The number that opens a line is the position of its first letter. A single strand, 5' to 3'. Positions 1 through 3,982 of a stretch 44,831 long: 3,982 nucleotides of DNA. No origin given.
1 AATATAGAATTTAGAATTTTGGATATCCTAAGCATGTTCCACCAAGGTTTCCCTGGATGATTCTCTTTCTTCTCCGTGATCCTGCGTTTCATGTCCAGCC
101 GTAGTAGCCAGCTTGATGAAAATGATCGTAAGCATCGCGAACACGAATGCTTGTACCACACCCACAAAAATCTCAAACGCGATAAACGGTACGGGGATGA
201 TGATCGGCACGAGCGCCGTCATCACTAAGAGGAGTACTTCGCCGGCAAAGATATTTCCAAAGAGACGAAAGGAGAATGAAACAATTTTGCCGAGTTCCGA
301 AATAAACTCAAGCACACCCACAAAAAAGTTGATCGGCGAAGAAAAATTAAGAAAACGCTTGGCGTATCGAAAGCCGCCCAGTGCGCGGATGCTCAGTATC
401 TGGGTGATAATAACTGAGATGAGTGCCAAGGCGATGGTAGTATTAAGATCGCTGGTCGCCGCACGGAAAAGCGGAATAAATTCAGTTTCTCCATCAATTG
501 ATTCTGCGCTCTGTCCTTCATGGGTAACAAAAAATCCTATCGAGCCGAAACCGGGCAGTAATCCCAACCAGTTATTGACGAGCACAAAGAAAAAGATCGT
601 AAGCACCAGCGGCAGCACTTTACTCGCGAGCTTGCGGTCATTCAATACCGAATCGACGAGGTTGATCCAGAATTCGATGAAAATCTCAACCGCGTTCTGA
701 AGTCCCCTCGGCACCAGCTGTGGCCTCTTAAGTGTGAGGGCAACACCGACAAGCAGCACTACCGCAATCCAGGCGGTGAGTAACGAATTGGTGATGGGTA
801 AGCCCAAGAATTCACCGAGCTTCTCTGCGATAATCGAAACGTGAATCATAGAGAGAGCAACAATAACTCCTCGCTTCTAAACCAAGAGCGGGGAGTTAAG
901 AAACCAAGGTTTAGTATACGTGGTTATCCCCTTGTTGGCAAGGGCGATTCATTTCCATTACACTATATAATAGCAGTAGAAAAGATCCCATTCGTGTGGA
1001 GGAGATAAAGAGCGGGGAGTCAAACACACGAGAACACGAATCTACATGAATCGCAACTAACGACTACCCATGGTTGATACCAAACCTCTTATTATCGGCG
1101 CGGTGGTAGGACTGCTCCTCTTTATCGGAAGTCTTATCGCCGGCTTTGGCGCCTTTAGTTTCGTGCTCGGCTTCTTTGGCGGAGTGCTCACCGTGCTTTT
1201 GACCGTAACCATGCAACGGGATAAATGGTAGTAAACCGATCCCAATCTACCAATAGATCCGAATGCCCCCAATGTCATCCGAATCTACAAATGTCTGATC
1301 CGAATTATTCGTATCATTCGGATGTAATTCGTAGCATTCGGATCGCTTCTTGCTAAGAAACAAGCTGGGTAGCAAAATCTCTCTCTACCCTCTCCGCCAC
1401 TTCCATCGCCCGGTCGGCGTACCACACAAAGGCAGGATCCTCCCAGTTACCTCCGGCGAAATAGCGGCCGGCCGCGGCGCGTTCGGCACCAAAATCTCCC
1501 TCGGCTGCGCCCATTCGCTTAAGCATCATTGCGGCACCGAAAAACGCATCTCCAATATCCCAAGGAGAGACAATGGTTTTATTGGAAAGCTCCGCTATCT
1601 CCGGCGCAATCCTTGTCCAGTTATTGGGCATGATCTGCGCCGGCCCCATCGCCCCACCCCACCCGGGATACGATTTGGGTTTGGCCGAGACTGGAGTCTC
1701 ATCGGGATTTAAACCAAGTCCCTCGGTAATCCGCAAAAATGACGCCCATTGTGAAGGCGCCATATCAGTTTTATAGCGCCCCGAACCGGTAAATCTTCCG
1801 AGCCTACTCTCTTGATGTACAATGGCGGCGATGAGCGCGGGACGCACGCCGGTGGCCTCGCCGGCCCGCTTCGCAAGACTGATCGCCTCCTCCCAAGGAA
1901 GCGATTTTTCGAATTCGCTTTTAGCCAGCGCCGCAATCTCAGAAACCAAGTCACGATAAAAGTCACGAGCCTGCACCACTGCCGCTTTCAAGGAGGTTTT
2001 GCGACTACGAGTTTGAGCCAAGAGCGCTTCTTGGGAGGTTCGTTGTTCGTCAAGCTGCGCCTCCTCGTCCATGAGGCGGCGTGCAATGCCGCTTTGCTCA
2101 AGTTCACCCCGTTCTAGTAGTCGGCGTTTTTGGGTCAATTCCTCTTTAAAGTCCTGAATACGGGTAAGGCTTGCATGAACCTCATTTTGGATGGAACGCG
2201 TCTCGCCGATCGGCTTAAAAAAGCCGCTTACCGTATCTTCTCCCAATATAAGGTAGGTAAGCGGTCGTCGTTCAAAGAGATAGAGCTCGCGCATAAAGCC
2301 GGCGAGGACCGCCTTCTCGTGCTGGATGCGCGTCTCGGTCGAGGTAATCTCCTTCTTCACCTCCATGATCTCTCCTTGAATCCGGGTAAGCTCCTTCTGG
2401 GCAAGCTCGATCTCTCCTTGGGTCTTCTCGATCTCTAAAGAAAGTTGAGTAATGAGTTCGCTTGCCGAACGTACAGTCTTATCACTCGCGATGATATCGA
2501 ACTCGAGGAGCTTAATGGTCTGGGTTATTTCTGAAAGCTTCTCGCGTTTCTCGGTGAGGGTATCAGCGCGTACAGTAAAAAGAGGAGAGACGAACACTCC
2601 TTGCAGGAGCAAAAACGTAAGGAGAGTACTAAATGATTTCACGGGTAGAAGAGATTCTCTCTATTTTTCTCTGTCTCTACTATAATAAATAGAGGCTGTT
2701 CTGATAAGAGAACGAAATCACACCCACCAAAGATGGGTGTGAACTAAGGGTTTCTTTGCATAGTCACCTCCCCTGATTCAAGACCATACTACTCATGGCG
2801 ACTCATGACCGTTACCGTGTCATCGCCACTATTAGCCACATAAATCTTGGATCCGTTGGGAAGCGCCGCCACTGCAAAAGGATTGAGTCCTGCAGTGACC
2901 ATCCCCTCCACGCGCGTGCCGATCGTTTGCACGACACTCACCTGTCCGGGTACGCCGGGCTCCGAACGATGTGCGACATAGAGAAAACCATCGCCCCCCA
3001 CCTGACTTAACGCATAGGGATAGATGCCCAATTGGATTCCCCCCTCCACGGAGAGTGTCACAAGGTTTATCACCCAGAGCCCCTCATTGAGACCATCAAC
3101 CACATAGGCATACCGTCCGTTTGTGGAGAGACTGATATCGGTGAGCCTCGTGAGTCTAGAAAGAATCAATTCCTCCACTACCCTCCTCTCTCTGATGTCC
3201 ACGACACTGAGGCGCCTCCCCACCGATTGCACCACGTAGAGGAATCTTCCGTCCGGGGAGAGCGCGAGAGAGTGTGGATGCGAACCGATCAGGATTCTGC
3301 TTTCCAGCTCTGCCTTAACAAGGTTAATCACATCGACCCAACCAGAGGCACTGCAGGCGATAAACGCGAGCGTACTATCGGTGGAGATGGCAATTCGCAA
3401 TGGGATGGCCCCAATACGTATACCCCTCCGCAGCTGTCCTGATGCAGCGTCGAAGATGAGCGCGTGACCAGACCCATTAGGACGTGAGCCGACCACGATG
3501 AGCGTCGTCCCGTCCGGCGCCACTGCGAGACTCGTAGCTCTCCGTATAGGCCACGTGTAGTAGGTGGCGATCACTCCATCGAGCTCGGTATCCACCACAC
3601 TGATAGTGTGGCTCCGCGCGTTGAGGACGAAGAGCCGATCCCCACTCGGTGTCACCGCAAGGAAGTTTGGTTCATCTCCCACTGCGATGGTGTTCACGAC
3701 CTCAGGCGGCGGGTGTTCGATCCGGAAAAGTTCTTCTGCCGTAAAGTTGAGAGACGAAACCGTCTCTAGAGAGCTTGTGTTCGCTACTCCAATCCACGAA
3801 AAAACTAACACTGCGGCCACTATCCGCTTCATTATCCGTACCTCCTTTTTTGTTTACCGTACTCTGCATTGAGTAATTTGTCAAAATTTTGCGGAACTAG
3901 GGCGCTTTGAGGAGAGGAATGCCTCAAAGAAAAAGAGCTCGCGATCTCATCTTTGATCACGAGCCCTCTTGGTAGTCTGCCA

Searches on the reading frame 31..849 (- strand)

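Call 26: search_protein_families(library=pfam, proteins=[window:31-849:-], max_evalue=0.00001)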
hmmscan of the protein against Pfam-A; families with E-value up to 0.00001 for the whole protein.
window:31-849:- (273 aa): 1 family
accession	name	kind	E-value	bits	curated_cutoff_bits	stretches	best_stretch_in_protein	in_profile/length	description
PF00119.25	ATP-synt_A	-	4.9e-46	157.8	33.9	1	24-246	2-217/217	ATP synthase A chain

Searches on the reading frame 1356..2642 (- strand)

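Call 26: search_protein_families(library=pfam, proteins=[window:1356-2642:-], max_evalue=0.00001)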
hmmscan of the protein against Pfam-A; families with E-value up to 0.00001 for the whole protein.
window:1356-2642:- (429 aa): 1 family
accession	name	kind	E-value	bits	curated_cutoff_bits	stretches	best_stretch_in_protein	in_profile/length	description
PF13406.11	SLT_2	-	2.2e-08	34.1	24.3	1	250-382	70-204/292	Transglycosylase SLT domain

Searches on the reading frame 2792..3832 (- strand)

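Call 26: search_protein_families(library=pfam, proteins=[window:2792-3832:-], max_evalue=0.00001)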
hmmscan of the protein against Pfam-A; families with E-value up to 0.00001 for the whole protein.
window:2792-3832:- (347 aa): 2 families
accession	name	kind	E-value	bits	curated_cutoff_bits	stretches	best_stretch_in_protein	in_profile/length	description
PF10282.15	Lactonase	-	6.3e-09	35.9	21.7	0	100-346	40-321/344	Lactonase, 7-bladed beta-propeller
PF21783.3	YNCE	-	1.5e-06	28.2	27.1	0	125-273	181-329/339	YNCE-like beta-propeller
